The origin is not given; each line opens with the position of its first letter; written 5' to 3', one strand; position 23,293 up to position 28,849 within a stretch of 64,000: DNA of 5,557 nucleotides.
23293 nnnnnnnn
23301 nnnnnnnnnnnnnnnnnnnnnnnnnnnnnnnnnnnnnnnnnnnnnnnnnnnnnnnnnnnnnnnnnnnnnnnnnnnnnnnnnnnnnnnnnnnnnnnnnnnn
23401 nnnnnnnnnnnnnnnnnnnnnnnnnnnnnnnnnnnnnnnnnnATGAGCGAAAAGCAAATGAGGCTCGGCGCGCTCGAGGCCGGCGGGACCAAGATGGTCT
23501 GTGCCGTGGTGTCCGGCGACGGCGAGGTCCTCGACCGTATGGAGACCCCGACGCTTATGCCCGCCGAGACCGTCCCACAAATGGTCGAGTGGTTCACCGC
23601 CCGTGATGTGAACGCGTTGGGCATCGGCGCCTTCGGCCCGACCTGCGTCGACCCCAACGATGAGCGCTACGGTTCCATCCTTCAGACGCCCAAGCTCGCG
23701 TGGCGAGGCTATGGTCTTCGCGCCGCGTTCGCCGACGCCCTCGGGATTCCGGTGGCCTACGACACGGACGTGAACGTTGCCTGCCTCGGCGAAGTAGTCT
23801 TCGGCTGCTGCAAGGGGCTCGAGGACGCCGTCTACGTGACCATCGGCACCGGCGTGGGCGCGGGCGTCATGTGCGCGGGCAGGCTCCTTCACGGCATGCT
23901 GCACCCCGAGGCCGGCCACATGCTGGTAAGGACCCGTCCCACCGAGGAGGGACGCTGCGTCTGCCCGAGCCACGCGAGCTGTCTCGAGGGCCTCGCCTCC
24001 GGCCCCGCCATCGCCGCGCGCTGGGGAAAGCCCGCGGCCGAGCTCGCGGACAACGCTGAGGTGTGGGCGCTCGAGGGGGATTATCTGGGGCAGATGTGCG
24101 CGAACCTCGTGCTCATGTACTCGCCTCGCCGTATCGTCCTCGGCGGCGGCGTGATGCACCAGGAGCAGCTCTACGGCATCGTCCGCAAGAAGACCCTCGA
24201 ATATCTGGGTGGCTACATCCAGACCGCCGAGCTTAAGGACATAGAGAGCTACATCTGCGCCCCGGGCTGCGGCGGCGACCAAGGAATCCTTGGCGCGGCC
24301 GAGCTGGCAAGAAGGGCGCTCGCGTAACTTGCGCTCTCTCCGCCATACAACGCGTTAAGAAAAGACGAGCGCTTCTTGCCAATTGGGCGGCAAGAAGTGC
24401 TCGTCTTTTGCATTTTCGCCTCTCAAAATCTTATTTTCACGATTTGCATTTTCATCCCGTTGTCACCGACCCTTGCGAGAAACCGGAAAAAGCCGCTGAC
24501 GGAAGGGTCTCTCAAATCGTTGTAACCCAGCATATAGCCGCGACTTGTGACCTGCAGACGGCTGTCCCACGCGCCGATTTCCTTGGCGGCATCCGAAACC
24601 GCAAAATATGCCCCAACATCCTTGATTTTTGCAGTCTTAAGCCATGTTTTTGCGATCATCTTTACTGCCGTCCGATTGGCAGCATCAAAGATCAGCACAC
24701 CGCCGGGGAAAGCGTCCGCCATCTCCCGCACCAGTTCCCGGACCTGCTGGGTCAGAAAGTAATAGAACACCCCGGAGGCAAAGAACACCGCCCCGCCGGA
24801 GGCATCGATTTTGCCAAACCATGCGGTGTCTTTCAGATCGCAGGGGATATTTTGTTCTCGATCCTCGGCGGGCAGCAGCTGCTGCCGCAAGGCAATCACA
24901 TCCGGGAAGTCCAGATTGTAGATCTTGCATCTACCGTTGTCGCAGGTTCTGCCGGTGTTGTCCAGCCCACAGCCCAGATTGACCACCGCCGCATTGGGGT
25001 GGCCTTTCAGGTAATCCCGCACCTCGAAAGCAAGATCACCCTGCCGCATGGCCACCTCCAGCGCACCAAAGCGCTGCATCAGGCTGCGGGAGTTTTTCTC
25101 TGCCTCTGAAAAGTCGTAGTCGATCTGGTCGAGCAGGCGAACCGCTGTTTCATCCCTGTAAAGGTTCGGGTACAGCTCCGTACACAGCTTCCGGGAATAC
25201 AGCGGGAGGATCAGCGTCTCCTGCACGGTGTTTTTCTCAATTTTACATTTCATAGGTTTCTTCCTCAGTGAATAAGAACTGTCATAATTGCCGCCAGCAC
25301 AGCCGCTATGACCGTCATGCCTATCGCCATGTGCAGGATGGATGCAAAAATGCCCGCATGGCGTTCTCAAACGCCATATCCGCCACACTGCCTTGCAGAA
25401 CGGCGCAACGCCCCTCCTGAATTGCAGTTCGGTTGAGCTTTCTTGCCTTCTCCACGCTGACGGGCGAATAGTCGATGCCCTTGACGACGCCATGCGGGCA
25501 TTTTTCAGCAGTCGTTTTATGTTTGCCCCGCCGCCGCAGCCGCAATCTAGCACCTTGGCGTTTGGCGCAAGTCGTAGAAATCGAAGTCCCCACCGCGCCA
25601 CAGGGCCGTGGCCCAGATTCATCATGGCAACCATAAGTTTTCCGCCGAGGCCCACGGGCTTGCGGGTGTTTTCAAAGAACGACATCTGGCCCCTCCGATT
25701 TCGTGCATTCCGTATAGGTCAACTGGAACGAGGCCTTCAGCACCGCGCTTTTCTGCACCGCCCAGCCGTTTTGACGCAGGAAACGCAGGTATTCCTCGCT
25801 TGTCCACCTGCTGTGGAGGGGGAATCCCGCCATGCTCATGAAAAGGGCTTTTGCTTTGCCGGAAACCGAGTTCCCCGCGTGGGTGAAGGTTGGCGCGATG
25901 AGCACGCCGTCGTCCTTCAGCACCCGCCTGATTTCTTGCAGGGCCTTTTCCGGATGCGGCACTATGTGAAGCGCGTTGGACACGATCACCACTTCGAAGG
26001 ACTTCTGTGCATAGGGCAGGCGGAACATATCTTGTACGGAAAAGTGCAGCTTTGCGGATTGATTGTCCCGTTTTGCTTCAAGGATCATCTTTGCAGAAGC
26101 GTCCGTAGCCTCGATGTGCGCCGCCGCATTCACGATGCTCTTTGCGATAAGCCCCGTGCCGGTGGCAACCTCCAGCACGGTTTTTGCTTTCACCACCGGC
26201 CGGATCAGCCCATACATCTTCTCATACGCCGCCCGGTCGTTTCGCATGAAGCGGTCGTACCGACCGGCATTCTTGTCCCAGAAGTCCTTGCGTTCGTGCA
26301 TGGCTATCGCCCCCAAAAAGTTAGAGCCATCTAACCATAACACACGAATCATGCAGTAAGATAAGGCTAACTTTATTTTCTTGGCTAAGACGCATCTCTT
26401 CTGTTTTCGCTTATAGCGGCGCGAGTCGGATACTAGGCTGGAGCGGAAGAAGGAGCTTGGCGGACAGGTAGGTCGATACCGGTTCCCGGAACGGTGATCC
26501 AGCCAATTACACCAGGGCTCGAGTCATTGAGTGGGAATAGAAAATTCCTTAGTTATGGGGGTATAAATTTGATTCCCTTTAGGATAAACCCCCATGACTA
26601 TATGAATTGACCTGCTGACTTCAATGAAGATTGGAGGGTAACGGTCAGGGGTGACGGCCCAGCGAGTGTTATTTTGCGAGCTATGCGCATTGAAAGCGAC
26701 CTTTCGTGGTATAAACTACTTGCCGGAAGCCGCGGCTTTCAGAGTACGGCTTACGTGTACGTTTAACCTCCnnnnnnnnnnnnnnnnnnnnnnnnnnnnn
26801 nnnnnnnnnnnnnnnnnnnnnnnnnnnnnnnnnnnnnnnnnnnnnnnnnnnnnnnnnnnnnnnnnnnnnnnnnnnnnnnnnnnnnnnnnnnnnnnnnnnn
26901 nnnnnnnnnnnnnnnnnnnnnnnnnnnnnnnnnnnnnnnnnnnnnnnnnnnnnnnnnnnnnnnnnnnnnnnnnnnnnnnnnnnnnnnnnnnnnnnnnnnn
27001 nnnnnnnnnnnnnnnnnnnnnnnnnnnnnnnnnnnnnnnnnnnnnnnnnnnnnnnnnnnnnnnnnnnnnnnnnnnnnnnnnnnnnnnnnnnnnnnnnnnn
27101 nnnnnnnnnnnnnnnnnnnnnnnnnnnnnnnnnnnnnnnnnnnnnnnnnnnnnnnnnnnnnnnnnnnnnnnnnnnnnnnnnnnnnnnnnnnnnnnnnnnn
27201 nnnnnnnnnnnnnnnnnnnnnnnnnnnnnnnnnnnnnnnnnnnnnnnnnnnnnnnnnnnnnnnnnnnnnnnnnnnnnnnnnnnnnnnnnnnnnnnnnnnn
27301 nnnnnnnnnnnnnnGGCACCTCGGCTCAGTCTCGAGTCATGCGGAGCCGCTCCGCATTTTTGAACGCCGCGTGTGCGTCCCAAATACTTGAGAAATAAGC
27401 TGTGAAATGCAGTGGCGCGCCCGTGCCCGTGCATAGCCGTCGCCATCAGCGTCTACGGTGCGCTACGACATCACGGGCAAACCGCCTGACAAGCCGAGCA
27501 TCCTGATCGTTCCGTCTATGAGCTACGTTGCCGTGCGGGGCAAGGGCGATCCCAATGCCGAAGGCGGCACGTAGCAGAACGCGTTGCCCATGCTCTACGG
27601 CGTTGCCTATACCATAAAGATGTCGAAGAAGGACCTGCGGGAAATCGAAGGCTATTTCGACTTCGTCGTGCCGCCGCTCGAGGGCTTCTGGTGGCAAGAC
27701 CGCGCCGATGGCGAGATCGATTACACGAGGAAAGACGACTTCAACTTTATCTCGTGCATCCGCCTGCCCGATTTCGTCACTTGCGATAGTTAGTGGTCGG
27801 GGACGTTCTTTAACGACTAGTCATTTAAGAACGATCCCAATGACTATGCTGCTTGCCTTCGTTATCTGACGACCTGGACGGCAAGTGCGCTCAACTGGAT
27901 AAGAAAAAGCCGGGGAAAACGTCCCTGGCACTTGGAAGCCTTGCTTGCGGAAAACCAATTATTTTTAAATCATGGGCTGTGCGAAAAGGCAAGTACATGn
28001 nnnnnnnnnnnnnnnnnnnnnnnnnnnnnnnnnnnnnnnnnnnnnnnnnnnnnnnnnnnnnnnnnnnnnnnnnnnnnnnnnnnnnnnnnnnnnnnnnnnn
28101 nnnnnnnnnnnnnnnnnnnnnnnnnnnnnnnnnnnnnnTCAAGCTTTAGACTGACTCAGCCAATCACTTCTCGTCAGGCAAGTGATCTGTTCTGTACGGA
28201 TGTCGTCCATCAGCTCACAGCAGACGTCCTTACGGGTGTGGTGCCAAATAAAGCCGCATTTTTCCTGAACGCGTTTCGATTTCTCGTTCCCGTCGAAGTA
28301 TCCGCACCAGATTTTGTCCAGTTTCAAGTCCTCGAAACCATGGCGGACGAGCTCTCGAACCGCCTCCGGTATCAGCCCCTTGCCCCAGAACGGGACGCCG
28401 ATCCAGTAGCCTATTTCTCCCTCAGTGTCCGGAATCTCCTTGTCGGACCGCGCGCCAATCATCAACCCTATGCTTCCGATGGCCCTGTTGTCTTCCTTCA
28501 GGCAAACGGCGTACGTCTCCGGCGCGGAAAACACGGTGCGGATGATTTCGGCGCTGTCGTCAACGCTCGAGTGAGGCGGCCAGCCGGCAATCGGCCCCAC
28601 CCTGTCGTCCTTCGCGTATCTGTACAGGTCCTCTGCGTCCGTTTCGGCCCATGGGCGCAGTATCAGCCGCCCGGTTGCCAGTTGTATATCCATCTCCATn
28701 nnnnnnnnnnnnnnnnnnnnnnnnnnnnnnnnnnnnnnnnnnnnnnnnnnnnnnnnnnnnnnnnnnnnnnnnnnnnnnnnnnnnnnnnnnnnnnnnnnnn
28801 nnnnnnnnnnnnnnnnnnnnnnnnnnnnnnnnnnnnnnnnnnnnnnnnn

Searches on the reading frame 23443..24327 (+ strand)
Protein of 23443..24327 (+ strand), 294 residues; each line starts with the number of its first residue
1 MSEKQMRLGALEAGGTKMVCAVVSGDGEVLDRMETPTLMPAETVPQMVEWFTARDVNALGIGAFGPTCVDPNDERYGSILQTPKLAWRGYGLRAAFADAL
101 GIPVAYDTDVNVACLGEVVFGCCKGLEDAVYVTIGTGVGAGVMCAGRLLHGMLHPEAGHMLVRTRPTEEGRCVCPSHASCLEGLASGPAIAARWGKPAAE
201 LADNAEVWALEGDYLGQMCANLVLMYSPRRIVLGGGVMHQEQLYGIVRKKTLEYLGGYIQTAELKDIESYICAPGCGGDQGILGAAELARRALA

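Call 12: search_protein_families(library=pfam, proteins=[window:23443-24327:+], max_evalue=0.01)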
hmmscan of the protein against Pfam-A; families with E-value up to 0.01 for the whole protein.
window:23443-24327:+ (294 aa): 1 family
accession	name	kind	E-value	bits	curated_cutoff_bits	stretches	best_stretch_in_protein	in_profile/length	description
PF00480.26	ROK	-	2e-55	188.8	22.9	1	9-291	2-293/294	ROK family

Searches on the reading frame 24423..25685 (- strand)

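Call 12: search_protein_families(library=pfam, proteins=[window:24423-25685:-], max_evalue=0.01)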
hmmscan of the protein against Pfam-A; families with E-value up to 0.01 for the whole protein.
window:24423-25685:- (420 aa): 1 family
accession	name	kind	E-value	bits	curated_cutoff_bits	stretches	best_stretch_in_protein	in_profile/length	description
PF04072.20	LCM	-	4.7e-09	36.8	22.3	1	174-322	18-186/187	Leucine carboxyl methyltransferase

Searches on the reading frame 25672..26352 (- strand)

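Call 12: search_protein_families(library=pfam, proteins=[window:25672-26352:-], max_evalue=0.01)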
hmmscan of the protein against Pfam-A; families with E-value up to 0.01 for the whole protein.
window:25672-26352:- (226 aa): 7 families
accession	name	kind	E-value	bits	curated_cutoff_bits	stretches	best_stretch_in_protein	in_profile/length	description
PF08241.18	Methyltransf_11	-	1.1e-20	74.5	21.2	1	60-152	1-94/95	Methyltransferase domain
PF13649.12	Methyltransf_25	-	6.7e-19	68.8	27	1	59-149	1-97/97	Methyltransferase domain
PF13847.12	Methyltransf_31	-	4.9e-17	62.4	27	1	55-161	3-117/145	Methyltransferase domain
PF08242.18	Methyltransf_12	-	1.3e-13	51.9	30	1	60-151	1-98/98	Methyltransferase domain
PF13489.12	Methyltransf_23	-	1.8e-12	47.8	27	1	55-200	22-162/164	Methyltransferase domain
PF01209.24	Ubie_methyltran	-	2.4e-10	40.6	20.1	1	53-170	45-168/233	ubiE/COQ5 methyltransferase family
PF05219.18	DREV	-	2.3e-06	27.4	26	1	54-152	93-185/265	DREV methyltransferase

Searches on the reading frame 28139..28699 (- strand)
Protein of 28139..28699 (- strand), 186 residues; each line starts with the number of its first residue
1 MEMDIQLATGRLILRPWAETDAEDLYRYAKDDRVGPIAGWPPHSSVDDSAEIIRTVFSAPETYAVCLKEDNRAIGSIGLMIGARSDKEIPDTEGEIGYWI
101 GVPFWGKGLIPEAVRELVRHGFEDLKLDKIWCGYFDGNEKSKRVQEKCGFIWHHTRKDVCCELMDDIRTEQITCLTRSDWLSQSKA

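Call 12: search_protein_families(library=pfam, proteins=[window:28139-28699:-], max_evalue=0.01)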
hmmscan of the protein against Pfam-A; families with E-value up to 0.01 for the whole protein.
window:28139-28699:- (186 aa): 2 families
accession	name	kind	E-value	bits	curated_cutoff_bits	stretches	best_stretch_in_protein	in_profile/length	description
PF13302.13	Acetyltransf_3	-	5.1e-31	108.6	25.4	1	11-150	1-137/138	Acetyltransferase (GNAT) domain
PF00583.31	Acetyltransf_1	-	3.1e-08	34.3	20.7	1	52-150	27-116/116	Acetyltransferase (GNAT) family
